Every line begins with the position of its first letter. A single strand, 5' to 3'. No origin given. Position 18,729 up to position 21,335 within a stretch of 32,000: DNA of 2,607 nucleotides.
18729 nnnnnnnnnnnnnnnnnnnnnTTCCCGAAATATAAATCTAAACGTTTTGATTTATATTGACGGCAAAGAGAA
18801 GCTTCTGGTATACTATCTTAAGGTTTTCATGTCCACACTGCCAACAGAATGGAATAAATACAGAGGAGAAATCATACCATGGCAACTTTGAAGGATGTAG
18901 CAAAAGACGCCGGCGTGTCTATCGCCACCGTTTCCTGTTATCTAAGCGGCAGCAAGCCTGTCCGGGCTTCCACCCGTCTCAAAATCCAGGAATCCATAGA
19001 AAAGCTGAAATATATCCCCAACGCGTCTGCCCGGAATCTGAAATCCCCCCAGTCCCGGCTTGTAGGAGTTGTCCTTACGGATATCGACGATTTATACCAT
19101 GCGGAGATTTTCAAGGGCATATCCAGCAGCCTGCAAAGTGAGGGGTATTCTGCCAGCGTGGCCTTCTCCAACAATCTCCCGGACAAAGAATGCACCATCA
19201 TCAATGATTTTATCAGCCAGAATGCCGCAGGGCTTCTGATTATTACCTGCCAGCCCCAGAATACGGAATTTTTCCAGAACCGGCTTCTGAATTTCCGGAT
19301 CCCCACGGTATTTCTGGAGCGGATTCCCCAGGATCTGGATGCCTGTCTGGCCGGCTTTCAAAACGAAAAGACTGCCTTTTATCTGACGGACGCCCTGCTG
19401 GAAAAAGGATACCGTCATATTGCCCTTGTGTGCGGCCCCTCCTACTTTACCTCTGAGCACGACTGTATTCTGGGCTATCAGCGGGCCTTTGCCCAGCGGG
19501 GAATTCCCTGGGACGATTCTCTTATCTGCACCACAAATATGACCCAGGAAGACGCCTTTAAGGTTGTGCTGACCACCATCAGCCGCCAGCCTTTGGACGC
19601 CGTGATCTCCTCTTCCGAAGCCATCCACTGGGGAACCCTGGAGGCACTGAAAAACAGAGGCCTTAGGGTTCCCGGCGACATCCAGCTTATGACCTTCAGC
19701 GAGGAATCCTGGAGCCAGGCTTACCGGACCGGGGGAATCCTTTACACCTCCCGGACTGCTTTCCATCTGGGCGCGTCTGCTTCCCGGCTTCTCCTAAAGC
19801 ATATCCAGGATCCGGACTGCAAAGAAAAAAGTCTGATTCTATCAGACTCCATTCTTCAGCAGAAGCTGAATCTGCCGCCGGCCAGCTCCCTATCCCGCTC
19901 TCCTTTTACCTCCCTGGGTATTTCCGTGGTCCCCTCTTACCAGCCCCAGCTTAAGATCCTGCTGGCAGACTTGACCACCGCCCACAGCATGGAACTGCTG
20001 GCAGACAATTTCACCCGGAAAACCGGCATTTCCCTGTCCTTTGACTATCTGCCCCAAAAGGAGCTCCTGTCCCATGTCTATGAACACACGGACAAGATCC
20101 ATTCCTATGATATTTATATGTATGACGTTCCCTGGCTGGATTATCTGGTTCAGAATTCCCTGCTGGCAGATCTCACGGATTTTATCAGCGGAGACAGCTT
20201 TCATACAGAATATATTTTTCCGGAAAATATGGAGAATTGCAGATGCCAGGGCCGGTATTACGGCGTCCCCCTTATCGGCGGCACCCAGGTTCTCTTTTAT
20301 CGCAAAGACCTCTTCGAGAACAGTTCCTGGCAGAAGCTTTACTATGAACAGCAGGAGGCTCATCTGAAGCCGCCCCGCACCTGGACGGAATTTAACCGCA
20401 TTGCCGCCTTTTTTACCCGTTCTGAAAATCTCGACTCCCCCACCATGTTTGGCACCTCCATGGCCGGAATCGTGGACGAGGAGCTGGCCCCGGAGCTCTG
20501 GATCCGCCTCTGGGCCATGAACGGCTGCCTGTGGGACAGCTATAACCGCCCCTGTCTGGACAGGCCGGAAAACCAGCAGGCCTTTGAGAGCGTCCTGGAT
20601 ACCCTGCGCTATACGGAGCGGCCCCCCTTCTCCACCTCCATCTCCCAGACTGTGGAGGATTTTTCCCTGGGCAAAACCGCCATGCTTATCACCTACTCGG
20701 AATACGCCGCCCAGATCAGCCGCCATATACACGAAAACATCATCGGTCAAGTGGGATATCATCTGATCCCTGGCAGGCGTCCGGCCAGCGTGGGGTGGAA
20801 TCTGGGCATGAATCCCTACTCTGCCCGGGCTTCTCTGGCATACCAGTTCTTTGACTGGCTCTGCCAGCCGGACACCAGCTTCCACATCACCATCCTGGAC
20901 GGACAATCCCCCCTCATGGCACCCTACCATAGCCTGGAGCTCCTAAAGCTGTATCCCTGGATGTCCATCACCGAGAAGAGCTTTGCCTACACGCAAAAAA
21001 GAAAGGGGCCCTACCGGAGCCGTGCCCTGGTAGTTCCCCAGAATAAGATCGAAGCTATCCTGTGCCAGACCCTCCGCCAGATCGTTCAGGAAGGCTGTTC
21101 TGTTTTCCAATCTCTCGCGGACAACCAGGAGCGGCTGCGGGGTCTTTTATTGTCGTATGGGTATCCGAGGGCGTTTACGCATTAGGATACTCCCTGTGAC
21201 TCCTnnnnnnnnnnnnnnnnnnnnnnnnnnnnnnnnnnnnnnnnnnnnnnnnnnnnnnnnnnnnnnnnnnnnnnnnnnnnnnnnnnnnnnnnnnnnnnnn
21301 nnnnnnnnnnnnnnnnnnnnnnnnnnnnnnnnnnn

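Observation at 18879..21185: Cytoplasmic LacI repressor fused to a complete ABC solute-binding-protein domain (two ligand-binding modules in one regulator)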

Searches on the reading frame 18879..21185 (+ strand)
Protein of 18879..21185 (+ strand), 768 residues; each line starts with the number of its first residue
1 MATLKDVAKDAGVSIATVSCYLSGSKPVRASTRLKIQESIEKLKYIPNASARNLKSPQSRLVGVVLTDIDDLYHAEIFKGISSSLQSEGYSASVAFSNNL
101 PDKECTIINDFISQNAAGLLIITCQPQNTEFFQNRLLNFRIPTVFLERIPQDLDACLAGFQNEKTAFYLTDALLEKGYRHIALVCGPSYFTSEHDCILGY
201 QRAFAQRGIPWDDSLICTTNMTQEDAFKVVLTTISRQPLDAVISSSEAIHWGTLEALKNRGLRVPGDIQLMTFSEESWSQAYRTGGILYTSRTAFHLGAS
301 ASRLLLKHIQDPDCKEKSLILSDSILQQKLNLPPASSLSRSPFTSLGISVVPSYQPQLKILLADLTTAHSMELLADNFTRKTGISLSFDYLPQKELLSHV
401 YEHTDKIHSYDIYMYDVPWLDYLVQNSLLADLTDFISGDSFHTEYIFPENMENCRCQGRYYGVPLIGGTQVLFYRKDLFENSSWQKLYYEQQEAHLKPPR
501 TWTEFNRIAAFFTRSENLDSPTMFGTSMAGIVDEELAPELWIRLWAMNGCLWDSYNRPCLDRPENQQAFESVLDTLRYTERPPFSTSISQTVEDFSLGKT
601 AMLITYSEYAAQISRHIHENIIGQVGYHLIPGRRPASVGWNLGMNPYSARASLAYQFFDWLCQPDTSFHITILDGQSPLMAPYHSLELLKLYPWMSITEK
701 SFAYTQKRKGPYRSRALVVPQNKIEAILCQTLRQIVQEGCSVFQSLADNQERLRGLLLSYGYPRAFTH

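Call 3: search_protein_families(library=pfam, proteins=[window:18879-21185:+], max_evalue=0.01)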
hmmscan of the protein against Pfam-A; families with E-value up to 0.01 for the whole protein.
window:18879-21185:+ (768 aa): 6 families
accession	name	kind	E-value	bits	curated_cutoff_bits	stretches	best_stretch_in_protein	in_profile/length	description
PF01547.30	SBP_bac_1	-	4.4e-15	56.9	26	1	408-662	49-301/307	Bacterial extracellular solute-binding protein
PF00356.27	LacI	-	7.8e-15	54.8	27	1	3-48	1-46/46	Bacterial regulatory proteins, lacI family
PF13407.12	Peripla_BP_4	-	4.5e-14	53.1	35.1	1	62-308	1-253/258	Periplasmic binding protein domain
PF13416.11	SBP_bac_8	-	2e-13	51.2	27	1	374-665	2-247/279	Bacterial extracellular solute-binding protein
PF13377.12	Peripla_BP_3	-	4.6e-13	50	26.5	1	171-318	2-154/167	Periplasmic binding protein-like domain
PF00532.27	Peripla_BP_1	-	4.6e-12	46.4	22.2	1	62-310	4-263/281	Periplasmic binding proteins and sugar binding domain of LacI family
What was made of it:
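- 18879..19058 (+): LacI-type HTH (aa 3-48) and hinge helix (aa 49-60). The recognition helix reads TVSC (Cys20 where LacI has Arg22). Leu54 is the leucine lever. Pfam PF00356, 54.8 bits (call 3).
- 19059..19856 (+): LacI/GalR-type effector core (type-I periplasmic-binding-protein fold), aa 61-326. Peripla_BP_1/3/4 (call 3).
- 19947..21182 (+): Complete CUT1-type solute-binding-protein domain (type-II fold), aa 357-768, cytoplasmic. SBP_bac_1/8 (call 3).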

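Call 4: search_protein_families(library=ncbifam, proteins=[window:18879-21185:+], max_evalue=0.01)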
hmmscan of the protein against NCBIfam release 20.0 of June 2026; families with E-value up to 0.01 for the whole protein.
window:18879-21185:+ (768 aa): 18 families
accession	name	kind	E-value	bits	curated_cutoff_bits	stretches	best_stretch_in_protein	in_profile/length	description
TIGR01481.1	ccpA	equivalog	9e-46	156.8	442.35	1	3-325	4-323/330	catabolite control protein A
NF008269.0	PRK11041.1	equivalog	2.8e-39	135.1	436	1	1-323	9-329/342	DNA-binding transcriptional regulator CytR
NF047341.1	lactose_RbsR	equivalog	5.8e-39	134.3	382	1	2-324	3-321/331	ribose utilization transcriptional repressor RbsR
NF007449.0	PRK10014.1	subfamily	6.5e-38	130.6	310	1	2-328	7-341/342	Mal regulon transcriptional regulator MalI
NF007743.0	PRK10423.1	equivalog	5.7e-35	121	531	1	1-327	1-326/330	ribose operon transcriptional repressor RbsR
NF052440.1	TransRegGNTRPSEAE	equivalog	5.9e-35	120.9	400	1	2-318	6-320/333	HTH-type transcriptional regulator GntR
NF007979.0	PRK10703.1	equivalog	3e-34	118.7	501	1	1-320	1-320/341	HTH-type transcriptional repressor PurR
NF007075.0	PRK09526.1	subfamily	2.3e-32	112.3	340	1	2-328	6-328/358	LacI family DNA-binding transcriptional regulator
NF047913.1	TransRegIdnR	equivalog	1.2e-30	106.9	500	1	3-324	7-324/331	DNA-binding transcriptional regulator IdnR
NF008002.0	PRK10727.1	equivalog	1.2e-30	106.8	557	1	1-276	1-275/341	HTH-type transcriptional regulator GalR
TIGR02417.1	fruct_sucro_rep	subfamily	2.1e-27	96.3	389.55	1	3-276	1-275/327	D-fructose-responsive transcription factor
NF007706.0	PRK10401.1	equivalog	5.7e-27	94.9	555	1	1-275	1-274/346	HTH-type transcriptional regulator GalS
NF008452.0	PRK11303.1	equivalog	5.7e-26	91.5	385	1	3-276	2-276/332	catabolite repressor/activator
NF051853.1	TransRegUriRCory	equivalog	3e-22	79.2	550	1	2-276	1-270/327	transcriptional regulator UriR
NF011563.0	PRK14987.1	equivalog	1.1e-19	70.9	433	1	3-280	7-281/331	gluconate operon transcriptional repressor GntR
TIGR04541.1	thiaminase_BcmE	equivalog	7.5e-09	35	175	1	405-481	72-145/381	thiamine pyridinylase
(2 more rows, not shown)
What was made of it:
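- On CcpA (closest NCBIfam equivalog, TIGR01481): 156.8 bits against a cutoff of 442.35 (call 4).
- Closest known: Canonical LacI/GalR repressors. Different: It scores far below every NCBIfam equivalog cutoff, for example ccpA at 157 bits against 442 (call 4).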

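Call 5: find_homologous_proteins(query=window:18879-21182:+, max_evalue=0.00001)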
Query window:18879-21182:+ (768 aa): 248 proteins with E <= 0.00001 among 8000 candidates; the best 120 are listed.
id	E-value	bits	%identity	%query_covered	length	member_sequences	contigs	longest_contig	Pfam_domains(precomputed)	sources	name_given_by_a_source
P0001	0.0e+0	1741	98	100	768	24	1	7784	PF13377.13,PF00532.28,PF13416.12,PF00356.28,PF13407.13,PF01547.31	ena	-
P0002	0.0e+0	1355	76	100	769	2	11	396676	PF13377.13,PF00532.28,PF13416.12,PF00356.28,PF13407.13,PF01547.31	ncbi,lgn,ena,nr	ncbi:MAG: extracellular solute-binding protein [Lachnospiraceae bacterium]|nr:extracellular solute-b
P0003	0.0e+0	1344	75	100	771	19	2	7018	PF13377.13,PF00532.28,PF13416.12,PF00356.28,PF13407.13,PF01547.31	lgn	-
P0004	0.0e+0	1317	73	100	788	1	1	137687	PF13377.13,PF00532.28,PF13416.12,PF00356.28,PF13407.13,PF01547.31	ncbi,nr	ncbi:MAG: extracellular solute-binding protein [Lachnospiraceae bacterium]|nr:extracellular solute-b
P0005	0.0e+0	1317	73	100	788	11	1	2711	PF13377.13,PF00532.28,PF13416.12,PF00356.28,PF13407.13,PF01547.31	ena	-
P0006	0.0e+0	1316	73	100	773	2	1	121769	PF13377.13,PF00532.28,PF13416.12,PF00356.28,PF13407.13,PF01547.31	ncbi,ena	-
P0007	0.0e+0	1312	74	100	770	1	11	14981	PF13377.13,PF00532.28,PF13416.12,PF00356.28,PF13407.13,PF01547.31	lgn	-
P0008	0.0e+0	1050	59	99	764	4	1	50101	PF13377.13,PF00532.28,PF13416.12,PF00356.28,PF13407.13,PF01547.31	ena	-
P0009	0.0e+0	1048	58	100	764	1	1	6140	PF13377.13,PF00532.28,PF13416.12,PF00356.28,PF13407.13,PF01547.31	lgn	-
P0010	0.0e+0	1041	59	99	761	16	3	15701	PF13377.13,PF00532.28,PF13416.12,PF00356.28,PF13407.13,PF01547.31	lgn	-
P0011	0.0e+0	1037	59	99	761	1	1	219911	PF13377.13,PF00532.28,PF13416.12,PF00356.28,PF13407.13,PF01547.31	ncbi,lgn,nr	ncbi:MAG: extracellular solute-binding protein [Eubacteriales bacterium]|nr:extracellular solute-bin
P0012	0.0e+0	1037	59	100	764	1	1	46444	PF13377.13,PF00532.28,PF13416.12,PF00356.28,PF13407.13,PF01547.31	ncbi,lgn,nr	ncbi:MAG: extracellular solute-binding protein [Candidatus Limivivens sp.]|nr:extracellular solute-b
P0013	0.0e+0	1032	58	100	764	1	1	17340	PF13377.13,PF00532.28,PF13416.12,PF00356.28,PF13407.13,PF01547.31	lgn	-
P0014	0.0e+0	1030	59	100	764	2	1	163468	PF13377.13,PF00532.28,PF13416.12,PF00356.28,PF13407.13,PF01547.31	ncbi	ncbi:MAG: extracellular solute-binding protein [Lachnospiraceae bacterium]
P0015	0.0e+0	1023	58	100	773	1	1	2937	PF13377.13,PF00532.28,PF13416.12,PF00356.28,PF13407.13,PF01547.31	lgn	-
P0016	0.0e+0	1021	58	99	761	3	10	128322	PF13377.13,PF00532.28,PF13416.12,PF00356.28,PF13407.13,PF01547.31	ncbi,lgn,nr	ncbi:extracellular solute-binding protein [Blautia schinkii]|nr:extracellular solute-binding protein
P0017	0.0e+0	1021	58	100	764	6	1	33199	PF13377.13,PF00532.28,PF13416.12,PF00356.28,PF13407.13,PF01547.31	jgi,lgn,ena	-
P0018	0.0e+0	1013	57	99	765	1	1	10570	PF13377.13,PF00532.28,PF13416.12,PF00356.28,PF13407.13,PF01547.31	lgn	-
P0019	0.0e+0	1012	57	100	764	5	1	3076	PF13377.13,PF00532.28,PF13416.12,PF00356.28,PF13407.13,PF01547.31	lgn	-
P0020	1.5e-297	1007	57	99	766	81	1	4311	PF13377.13,PF00532.28,PF13416.12,PF00356.28,PF13407.13,PF01547.31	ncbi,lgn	ncbi:extracellular solute-binding protein [Robinsoniella peoriensis]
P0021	3.4e-296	1003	57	99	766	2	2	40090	PF13377.13,PF00532.28,PF13416.12,PF00356.28,PF13407.13,PF01547.31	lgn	-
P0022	1.3e-295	1001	56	100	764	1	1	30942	PF13377.13,PF00532.28,PF13416.12,PF00356.28,PF13407.13,PF01547.31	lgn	-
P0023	2.1e-294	997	57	100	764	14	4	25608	PF13377.13,PF00532.28,PF13416.12,PF00356.28,PF13407.13,PF01547.31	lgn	-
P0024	7.8e-294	995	56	100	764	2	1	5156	PF13377.13,PF00532.28,PF13416.12,PF00356.28,PF13407.13,PF01547.31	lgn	-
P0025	2.5e-293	993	56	99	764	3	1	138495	PF13377.13,PF00532.28,PF13416.12,PF00356.28,PF13407.13,PF01547.31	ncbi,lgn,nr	ncbi:MAG TPA: extracellular solute-binding protein [Clostridiales bacterium]|nr:extracellular solute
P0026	8.6e-290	981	57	99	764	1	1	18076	PF13377.13,PF00532.28,PF13416.12,PF00356.28,PF13407.13,PF01547.31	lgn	-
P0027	1.3e-289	981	57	99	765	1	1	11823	PF13377.13,PF00532.28,PF13416.12,PF00356.28,PF13407.13,PF01547.31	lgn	-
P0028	1.4e-289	981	56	99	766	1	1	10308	PF13377.13,PF00532.28,PF13416.12,PF00356.28,PF13407.13,PF01547.31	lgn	-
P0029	6.4e-288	975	55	100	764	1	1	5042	PF13377.13,PF00532.28,PF13416.12,PF00356.28,PF13407.13,PF01547.31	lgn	-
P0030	1.4e-287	974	56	99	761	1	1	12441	PF13377.13,PF00532.28,PF13416.12,PF00356.28,PF13407.13,PF01547.31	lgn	-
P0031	4.0e-287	973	56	100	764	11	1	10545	PF13377.13,PF00532.28,PF13416.12,PF00356.28,PF13407.13,PF01547.31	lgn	-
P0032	2.3e-286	970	56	99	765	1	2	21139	PF13377.13,PF00532.28,PF13416.12,PF00356.28,PF13407.13,PF01547.31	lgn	-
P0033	2.8e-286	970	55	100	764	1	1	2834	PF13377.13,PF00532.28,PF13416.12,PF00356.28,PF13407.13,PF01547.31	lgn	-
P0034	1.4e-285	968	55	99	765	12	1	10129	PF13377.13,PF00532.28,PF13416.12,PF00356.28,PF13407.13,PF01547.31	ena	-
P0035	1.6e-285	967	55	99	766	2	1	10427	PF13377.13,PF00532.28,PF13416.12,PF00356.28,PF13407.13,PF01547.31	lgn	-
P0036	2.0e-285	967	56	99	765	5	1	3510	PF13377.13,PF00532.28,PF13416.12,PF00356.28,PF13407.13,PF01547.31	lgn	-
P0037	4.5e-285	966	56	99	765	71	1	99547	PF13377.13,PF00532.28,PF13416.12,PF00356.28,PF13407.13,PF01547.31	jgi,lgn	jgi:multiple sugar transport system substrate-binding protein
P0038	1.1e-284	965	56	99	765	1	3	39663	PF13377.13,PF00532.28,PF13416.12,PF00356.28,PF13407.13,PF01547.31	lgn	-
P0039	1.1e-284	965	54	99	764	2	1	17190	PF13377.13,PF00532.28,PF13416.12,PF00356.28,PF13407.13,PF01547.31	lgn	-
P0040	1.8e-284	964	56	99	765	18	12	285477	PF13377.13,PF00532.28,PF13416.12,PF00356.28,PF13407.13,PF01547.31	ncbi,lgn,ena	-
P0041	2.9e-284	963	56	99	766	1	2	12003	PF13377.13,PF00532.28,PF13416.12,PF00356.28,PF13407.13,PF01547.31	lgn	-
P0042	4.1e-284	963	55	99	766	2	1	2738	PF13377.13,PF00532.28,PF13416.12,PF00356.28,PF13407.13,PF01547.31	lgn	-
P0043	7.1e-284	962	55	99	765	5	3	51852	PF13377.13,PF00532.28,PF13416.12,PF00356.28,PF13407.13,PF01547.31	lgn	-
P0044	1.2e-283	961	57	99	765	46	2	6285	PF13377.13,PF00532.28,PF13416.12,PF00356.28,PF13407.13,PF01547.31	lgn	-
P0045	2.2e-283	960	55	99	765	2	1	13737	PF13377.13,PF00532.28,PF13416.12,PF00356.28,PF13407.13,PF01547.31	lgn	-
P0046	2.5e-283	960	56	99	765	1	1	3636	PF13377.13,PF00532.28,PF13416.12,PF00356.28,PF13407.13,PF01547.31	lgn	-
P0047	6.8e-283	959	54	99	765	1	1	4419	PF13377.13,PF00532.28,PF13416.12,PF00356.28,PF13407.13,PF01547.31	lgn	-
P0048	9.9e-283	958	54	100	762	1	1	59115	PF13377.13,PF00532.28,PF13416.12,PF00356.28,PF13407.13,PF01547.31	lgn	-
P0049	2.9e-282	957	55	99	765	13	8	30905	PF13377.13,PF00532.28,PF13416.12,PF00356.28,PF13407.13,PF01547.31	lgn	-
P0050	3.9e-282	956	56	99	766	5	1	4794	PF13377.13,PF00532.28,PF13416.12,PF00356.28,PF13407.13,PF01547.31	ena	-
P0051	4.4e-282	956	55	99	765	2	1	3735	PF13377.13,PF00532.28,PF13416.12,PF00356.28,PF13407.13,PF01547.31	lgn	-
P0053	1.1e-281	955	55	99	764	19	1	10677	PF13377.13,PF00532.28,PF13416.12,PF00356.28,PF13407.13,PF01547.31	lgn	-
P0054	1.7e-281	954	56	99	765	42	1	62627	PF13377.13,PF00532.28,PF13416.12,PF00356.28,PF13407.13,PF01547.31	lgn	-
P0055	6.9e-281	952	55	99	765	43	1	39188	PF13377.13,PF00532.28,PF13416.12,PF00356.28,PF13407.13,PF01547.31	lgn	-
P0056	8.4e-281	952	54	99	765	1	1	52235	PF13377.13,PF00532.28,PF13416.12,PF00356.28,PF13407.13,PF01547.31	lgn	-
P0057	1.0e-280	951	53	99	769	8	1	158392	PF13377.13,PF00532.28,PF13416.12,PF00356.28,PF13407.13,PF01547.31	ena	-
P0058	2.5e-280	950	56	99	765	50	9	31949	PF13377.13,PF00532.28,PF13416.12,PF00356.28,PF13407.13,PF01547.31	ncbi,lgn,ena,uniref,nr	ncbi:MAG: extracellular solute-binding protein [Muricomes sp.]|uniref:extracellular solute-binding p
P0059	2.8e-280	950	53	99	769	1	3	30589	PF13377.13,PF00532.28,PF13416.12,PF00356.28,PF13407.13,PF01547.31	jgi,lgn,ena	-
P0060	5.7e-280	949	55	99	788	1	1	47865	PF13377.13,PF00532.28,PF13416.12,PF00356.28,PF13407.13,PF01547.31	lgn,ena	-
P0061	8.1e-280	948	54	100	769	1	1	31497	PF13377.13,PF00532.28,PF13416.12,PF00356.28,PF13407.13,PF01547.31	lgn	-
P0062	1.7e-279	947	55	99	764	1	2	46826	PF13377.13,PF00532.28,PF13416.12,PF00356.28,PF13407.13,PF01547.31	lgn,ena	-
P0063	1.7e-279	947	56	99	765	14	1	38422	PF13377.13,PF00532.28,PF13416.12,PF00356.28,PF13407.13,PF01547.31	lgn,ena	-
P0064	2.3e-279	947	54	99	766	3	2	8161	PF13377.13,PF00532.28,PF13416.12,PF00356.28,PF13407.13,PF01547.31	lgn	-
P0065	2.5e-279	947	54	99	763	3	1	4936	PF13377.13,PF00532.28,PF13416.12,PF00356.28,PF13407.13,PF01547.31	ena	-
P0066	3.3e-279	946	55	99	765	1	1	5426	PF13377.13,PF00532.28,PF13416.12,PF00356.28,PF13407.13,PF01547.31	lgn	-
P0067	4.2e-279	946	55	99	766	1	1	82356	PF13377.13,PF00532.28,PF13416.12,PF00356.28,PF13407.13,PF01547.31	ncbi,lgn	-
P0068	6.3e-279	946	54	99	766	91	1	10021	PF13377.13,PF00532.28,PF13416.12,PF00356.28,PF13407.13,PF01547.31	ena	-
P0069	1.4e-278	944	55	99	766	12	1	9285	PF13377.13,PF00532.28,PF13416.12,PF00356.28,PF13407.13,PF01547.31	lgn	-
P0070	1.8e-278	944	55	99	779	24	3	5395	PF13377.13,PF00532.28,PF13416.12,PF00356.28,PF13407.13,PF01547.31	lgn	-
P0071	5.6e-278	942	54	99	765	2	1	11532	PF13377.13,PF00532.28,PF13416.12,PF00356.28,PF13407.13,PF01547.31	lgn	-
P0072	6.7e-278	942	53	99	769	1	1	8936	PF13377.13,PF00532.28,PF13416.12,PF00356.28,PF13407.13,PF01547.31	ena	-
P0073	9.6e-278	942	55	99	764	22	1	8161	PF13377.13,PF00532.28,PF13416.12,PF00356.28,PF13407.13,PF01547.31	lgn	-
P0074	1.5e-277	941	55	99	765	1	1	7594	PF13377.13,PF00532.28,PF13416.12,PF00356.28,PF13407.13,PF01547.31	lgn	-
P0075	4.2e-277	939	55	99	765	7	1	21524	PF13377.13,PF00532.28,PF13416.12,PF00356.28,PF13407.13,PF01547.31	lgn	-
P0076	4.9e-277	939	54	99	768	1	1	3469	PF13377.13,PF00532.28,PF13416.12,PF00356.28,PF13407.13,PF01547.31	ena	-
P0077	8.3e-277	939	54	99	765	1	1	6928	PF13377.13,PF00532.28,PF13416.12,PF00356.28,PF13407.13,PF01547.31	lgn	-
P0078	1.1e-276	938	54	99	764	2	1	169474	PF13377.13,PF00532.28,PF13416.12,PF00356.28,PF13407.13,PF01547.31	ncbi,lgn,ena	-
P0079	1.5e-276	938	55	100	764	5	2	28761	PF13377.13,PF00532.28,PF13416.12,PF00356.28,PF13407.13,PF01547.31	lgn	-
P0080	2.3e-276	937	53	99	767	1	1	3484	PF13377.13,PF00532.28,PF13416.12,PF00356.28,PF13407.13,PF01547.31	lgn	-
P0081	2.8e-275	933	54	99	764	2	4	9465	PF13377.13,PF00532.28,PF13416.12,PF00356.28,PF13407.13,PF01547.31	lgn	-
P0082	2.8e-274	930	53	100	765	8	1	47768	PF13377.13,PF00532.28,PF13416.12,PF00356.28,PF13407.13,PF01547.31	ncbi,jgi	-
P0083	3.7e-274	930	54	99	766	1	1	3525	PF13377.13,PF00532.28,PF13416.12,PF00356.28,PF13407.13,PF01547.31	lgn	-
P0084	4.1e-274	930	53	99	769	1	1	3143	PF13377.13,PF00532.28,PF13416.12,PF00356.28,PF13407.13,PF01547.31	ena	-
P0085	4.6e-273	926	54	99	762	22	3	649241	PF13377.13,PF00532.28,PF13416.12,PF00356.28,PF13407.13,PF01547.31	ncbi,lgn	-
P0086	6.7e-273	926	54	100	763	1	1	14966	PF13377.13,PF00532.28,PF13416.12,PF00356.28,PF13407.13,PF01547.31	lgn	-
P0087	2.9e-272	923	54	99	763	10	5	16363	PF13377.13,PF00532.28,PF13416.12,PF00356.28,PF13407.13,PF01547.31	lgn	-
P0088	1.8e-271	921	53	100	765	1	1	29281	PF13377.13,PF00532.28,PF13416.12,PF00356.28,PF13407.13,PF01547.31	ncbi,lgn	-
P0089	3.2e-268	910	52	99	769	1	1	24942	PF13377.13,PF00532.28,PF13416.12,PF00356.28,PF13407.13,PF01547.31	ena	-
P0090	3.7e-268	910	53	99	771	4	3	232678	PF13377.13,PF00532.28,PF13416.12,PF00356.28,PF13407.13,PF01547.31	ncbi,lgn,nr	ncbi:MAG: extracellular solute-binding protein [Lachnospiraceae bacterium]|nr:extracellular solute-b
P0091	2.5e-267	907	52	99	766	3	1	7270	PF13377.13,PF00532.28,PF13416.12,PF00356.28,PF13407.13,PF01547.31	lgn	-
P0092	1.4e-266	905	53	99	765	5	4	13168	PF13377.13,PF00532.28,PF13416.12,PF00356.28,PF13407.13,PF01547.31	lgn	-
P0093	2.0e-265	901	53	99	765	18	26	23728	PF13377.13,PF00532.28,PF13416.12,PF00356.28,PF13407.13,PF01547.31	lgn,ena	-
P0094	6.4e-265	899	52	99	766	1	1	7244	PF13377.13,PF00532.28,PF13416.12,PF00356.28,PF13407.13,PF01547.31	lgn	-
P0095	4.8e-264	896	53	100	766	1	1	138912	PF13377.13,PF00532.28,PF13416.12,PF00356.28,PF13407.13,PF01547.31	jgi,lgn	jgi:multiple sugar transport system substrate-binding protein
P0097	6.0e-262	889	52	99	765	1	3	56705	PF13377.13,PF00532.28,PF13416.12,PF00356.28,PF13407.13,PF01547.31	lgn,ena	-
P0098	7.4e-261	886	52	99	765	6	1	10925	PF13377.13,PF00532.28,PF13416.12,PF00356.28,PF13407.13,PF01547.31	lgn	-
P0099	1.2e-258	878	52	100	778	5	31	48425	PF13377.13,PF00532.28,PF13416.12,PF00356.28,PF13407.13,PF01547.31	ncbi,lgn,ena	-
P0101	4.6e-256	870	52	99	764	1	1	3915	PF13377.13,PF00532.28,PF13416.12,PF00356.28,PF13407.13,PF01547.31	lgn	-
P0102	1.0e-255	869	51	99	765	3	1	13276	PF13377.13,PF00532.28,PF13416.12,PF00356.28,PF13407.13,PF01547.31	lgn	-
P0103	2.3e-254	864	52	99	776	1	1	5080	PF13377.13,PF00532.28,PF13416.12,PF00356.28,PF13407.13,PF01547.31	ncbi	-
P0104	3.0e-254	864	51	99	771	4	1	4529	PF13377.13,PF00532.28,PF13416.12,PF00356.28,PF13407.13,PF01547.31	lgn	-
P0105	1.2e-253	862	51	99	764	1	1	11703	PF13377.13,PF00532.28,PF13416.12,PF00356.28,PF13407.13,PF01547.31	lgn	-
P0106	8.9e-253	859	51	99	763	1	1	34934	PF13377.13,PF00532.28,PF13416.12,PF00356.28,PF13407.13,PF01547.31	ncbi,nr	ncbi:MAG: extracellular solute-binding protein [Lachnospiraceae bacterium]|nr:extracellular solute-b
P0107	2.3e-251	854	51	99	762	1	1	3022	PF13377.13,PF00532.28,PF13416.12,PF00356.28,PF13407.13,PF01547.31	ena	-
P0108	4.4e-251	853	51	99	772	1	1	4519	PF13377.13,PF00532.28,PF13416.12,PF00356.28,PF13407.13,PF01547.31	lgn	-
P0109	6.7e-251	853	49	99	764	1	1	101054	PF13377.13,PF00532.28,PF13416.12,PF00356.28,PF13407.13,PF01547.31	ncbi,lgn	ncbi:MAG: extracellular solute-binding protein [Lachnospiraceae bacterium]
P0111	4.4e-241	820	48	99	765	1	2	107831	PF13377.13,PF00532.28,PF13416.12,PF00356.28,PF13407.13,PF01547.31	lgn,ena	-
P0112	3.9e-238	811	49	99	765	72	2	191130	PF13377.13,PF00532.28,PF13416.12,PF00356.28,PF13407.13,PF01547.31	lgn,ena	-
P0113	1.4e-236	805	48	99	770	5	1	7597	PF13377.13,PF00532.28,PF00356.28,PF13407.13,PF01547.31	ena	-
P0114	2.8e-235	801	47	100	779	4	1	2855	PF13377.13,PF00532.28,PF13416.12,PF00356.28,PF13407.13,PF01547.31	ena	-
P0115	9.4e-235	799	48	99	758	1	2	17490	PF13377.13,PF00532.28,PF13416.12,PF00356.28,PF13407.13,PF01547.31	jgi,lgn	jgi:multiple sugar transport system substrate-binding protein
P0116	4.1e-234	797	48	99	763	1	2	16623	PF00532.28,PF13416.12,PF00356.28,PF13407.13,PF01547.31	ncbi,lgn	ncbi:MAG: extracellular solute-binding protein [Eubacteriales bacterium]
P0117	1.2e-231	789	47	99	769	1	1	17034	PF00532.28,PF13416.12,PF00356.28,PF13407.13,PF01547.31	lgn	-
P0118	4.7e-231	787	47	99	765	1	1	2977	PF13377.13,PF00532.28,PF13416.12,PF00356.28,PF13407.13,PF01547.31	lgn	-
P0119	1.7e-230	785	46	99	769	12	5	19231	PF00532.28,PF13416.12,PF00356.28,PF13407.13,PF01547.31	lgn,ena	-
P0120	3.2e-230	784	46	99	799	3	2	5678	PF13377.13,PF00532.28,PF13416.12,PF00356.28,PF13407.13,PF01547.31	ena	-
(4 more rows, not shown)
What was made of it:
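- Checked: Chance or artefact is excluded by more than 120 independent full-length homolog clusters with the same architecture (call 5).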
